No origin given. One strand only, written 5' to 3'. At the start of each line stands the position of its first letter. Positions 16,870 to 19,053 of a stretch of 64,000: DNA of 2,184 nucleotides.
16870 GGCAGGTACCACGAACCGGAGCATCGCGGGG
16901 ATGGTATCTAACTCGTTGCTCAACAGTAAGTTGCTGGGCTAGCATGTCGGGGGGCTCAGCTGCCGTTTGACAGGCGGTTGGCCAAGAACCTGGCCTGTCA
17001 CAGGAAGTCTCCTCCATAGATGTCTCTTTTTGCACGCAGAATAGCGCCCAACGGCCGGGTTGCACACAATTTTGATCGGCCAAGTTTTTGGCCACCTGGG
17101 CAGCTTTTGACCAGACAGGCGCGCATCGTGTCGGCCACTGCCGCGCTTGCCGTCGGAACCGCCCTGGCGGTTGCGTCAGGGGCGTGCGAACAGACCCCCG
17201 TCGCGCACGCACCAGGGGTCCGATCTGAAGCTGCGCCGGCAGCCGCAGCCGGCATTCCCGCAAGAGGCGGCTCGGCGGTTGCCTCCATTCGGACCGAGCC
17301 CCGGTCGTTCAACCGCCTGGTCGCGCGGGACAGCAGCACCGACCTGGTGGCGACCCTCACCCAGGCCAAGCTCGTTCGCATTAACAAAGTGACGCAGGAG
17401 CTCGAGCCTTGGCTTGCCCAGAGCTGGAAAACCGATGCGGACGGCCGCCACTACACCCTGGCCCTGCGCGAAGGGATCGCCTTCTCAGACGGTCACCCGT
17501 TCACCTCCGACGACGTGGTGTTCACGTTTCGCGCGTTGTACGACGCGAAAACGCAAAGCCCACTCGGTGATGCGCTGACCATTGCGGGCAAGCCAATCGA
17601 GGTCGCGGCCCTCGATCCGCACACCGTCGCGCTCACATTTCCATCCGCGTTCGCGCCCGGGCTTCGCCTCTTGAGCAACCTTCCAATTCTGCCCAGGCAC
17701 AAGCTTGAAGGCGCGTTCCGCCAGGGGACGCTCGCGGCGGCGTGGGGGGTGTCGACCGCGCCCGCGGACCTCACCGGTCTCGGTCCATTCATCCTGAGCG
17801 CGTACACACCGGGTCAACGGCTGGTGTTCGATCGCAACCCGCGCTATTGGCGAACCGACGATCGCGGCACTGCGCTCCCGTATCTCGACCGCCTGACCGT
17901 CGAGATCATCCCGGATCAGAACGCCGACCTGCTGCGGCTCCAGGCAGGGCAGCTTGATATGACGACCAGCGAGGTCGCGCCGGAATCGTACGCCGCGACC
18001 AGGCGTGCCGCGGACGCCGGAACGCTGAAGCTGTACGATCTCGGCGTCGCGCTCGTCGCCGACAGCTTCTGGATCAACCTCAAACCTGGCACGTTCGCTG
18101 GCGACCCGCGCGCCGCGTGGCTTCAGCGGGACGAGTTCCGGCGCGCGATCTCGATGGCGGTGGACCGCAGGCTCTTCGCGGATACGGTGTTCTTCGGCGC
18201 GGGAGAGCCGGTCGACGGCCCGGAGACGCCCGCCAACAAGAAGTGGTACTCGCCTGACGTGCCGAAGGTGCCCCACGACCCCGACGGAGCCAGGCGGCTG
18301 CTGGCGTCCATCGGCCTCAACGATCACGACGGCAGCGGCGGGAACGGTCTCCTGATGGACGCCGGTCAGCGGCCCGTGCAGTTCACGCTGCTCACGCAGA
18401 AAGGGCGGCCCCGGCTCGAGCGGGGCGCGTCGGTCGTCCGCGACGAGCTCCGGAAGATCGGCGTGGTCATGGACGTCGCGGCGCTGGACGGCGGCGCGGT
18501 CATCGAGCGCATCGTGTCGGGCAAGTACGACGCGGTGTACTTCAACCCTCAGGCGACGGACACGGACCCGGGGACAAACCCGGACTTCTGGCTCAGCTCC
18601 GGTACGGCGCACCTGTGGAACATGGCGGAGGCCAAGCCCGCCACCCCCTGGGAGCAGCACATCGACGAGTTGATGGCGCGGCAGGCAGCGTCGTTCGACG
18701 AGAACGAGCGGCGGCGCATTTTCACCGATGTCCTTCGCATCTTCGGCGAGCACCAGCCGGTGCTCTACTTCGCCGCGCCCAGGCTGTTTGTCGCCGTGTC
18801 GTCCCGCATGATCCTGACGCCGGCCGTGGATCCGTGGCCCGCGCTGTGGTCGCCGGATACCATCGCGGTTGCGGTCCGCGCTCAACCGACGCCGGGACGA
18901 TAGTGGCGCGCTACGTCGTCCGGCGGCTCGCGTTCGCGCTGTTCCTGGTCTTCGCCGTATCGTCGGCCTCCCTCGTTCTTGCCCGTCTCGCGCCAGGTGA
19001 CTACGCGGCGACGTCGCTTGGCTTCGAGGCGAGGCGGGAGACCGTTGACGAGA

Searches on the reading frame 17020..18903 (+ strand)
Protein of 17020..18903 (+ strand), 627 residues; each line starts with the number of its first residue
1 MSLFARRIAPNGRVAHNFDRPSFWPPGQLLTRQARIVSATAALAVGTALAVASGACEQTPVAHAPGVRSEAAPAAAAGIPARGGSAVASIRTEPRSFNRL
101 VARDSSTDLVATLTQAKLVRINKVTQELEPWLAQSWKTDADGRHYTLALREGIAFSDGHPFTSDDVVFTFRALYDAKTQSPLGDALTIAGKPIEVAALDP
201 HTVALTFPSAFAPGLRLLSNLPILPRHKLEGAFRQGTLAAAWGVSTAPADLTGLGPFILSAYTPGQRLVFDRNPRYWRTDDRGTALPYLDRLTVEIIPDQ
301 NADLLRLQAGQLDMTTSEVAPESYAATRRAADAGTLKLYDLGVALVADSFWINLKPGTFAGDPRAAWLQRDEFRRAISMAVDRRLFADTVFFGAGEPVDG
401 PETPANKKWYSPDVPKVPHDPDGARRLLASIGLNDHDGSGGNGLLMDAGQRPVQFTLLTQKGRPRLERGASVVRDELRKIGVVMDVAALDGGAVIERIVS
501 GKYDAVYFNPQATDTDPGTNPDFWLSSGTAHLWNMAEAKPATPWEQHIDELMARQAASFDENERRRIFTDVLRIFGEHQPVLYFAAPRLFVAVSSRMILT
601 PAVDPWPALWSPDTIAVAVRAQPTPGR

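Call 20: search_protein_families(library=pfam, proteins=[window:17020-18903:+], max_evalue=0.01)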
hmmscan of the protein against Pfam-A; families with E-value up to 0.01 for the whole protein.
window:17020-18903:+ (627 aa): 1 family
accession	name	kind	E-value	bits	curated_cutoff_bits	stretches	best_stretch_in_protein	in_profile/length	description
PF00496.27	SBP_bac_5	-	1.1e-73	248.9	32.4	1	127-529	1-365/368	Bacterial extracellular solute-binding proteins, family 5 Middle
